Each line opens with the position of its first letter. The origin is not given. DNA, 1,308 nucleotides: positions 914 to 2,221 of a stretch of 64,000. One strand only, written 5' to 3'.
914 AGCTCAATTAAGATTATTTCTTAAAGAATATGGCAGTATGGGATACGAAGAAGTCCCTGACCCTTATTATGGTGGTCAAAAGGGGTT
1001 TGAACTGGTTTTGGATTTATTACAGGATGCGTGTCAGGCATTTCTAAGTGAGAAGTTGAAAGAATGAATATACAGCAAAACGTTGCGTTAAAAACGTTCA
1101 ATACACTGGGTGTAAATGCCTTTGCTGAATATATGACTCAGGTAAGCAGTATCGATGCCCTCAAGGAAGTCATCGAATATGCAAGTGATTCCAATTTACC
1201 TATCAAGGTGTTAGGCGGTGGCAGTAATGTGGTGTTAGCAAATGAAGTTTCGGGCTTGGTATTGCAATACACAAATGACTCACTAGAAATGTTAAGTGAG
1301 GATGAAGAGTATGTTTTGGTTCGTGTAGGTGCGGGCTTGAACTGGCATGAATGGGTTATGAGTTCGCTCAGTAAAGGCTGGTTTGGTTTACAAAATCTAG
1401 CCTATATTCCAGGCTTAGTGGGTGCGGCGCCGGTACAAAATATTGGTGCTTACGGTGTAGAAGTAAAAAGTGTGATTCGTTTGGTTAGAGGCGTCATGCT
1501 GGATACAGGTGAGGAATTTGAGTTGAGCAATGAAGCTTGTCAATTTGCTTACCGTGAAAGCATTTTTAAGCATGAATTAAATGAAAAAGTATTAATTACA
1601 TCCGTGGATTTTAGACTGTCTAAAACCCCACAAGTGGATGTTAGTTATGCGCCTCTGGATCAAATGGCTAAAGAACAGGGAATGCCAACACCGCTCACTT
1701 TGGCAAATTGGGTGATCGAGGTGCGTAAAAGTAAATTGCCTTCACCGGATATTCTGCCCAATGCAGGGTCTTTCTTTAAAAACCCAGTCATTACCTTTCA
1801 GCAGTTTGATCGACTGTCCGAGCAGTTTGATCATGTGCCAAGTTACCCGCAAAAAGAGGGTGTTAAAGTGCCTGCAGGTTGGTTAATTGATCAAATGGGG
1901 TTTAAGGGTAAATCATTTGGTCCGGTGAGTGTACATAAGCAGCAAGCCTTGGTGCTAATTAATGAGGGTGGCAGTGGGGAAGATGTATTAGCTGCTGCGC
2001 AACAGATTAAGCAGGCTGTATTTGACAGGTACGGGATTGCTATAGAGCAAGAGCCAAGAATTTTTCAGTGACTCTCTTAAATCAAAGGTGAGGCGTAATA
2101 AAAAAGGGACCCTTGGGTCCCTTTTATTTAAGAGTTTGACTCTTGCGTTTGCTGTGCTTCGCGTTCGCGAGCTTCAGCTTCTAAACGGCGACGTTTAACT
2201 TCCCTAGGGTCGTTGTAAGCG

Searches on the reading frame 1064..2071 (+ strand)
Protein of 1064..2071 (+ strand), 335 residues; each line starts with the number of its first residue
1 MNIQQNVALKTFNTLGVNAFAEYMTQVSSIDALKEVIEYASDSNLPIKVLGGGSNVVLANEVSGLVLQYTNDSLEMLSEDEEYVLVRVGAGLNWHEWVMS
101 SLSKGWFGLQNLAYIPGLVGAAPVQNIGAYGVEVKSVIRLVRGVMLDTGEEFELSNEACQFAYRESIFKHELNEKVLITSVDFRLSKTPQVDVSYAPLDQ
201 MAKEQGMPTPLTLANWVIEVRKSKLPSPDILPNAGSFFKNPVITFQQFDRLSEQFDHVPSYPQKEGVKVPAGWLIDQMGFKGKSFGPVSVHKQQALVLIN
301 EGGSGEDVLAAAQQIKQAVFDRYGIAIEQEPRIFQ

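Call 10: search_protein_families(library=pfam, proteins=[window:1064-2071:+], max_evalue=0.001)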
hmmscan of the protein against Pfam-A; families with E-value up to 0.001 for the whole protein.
window:1064-2071:+ (335 aa): 2 families
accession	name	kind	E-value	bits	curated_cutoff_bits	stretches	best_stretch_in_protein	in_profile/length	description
PF02873.21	MurB_C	-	8.1e-25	87.3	27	1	216-333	5-98/99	UDP-N-acetylenolpyruvoylglucosamine reductase, C-terminal domain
PF01565.28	FAD_binding_4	-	6.7e-21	74.9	26.4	1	24-153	4-137/139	FAD binding domain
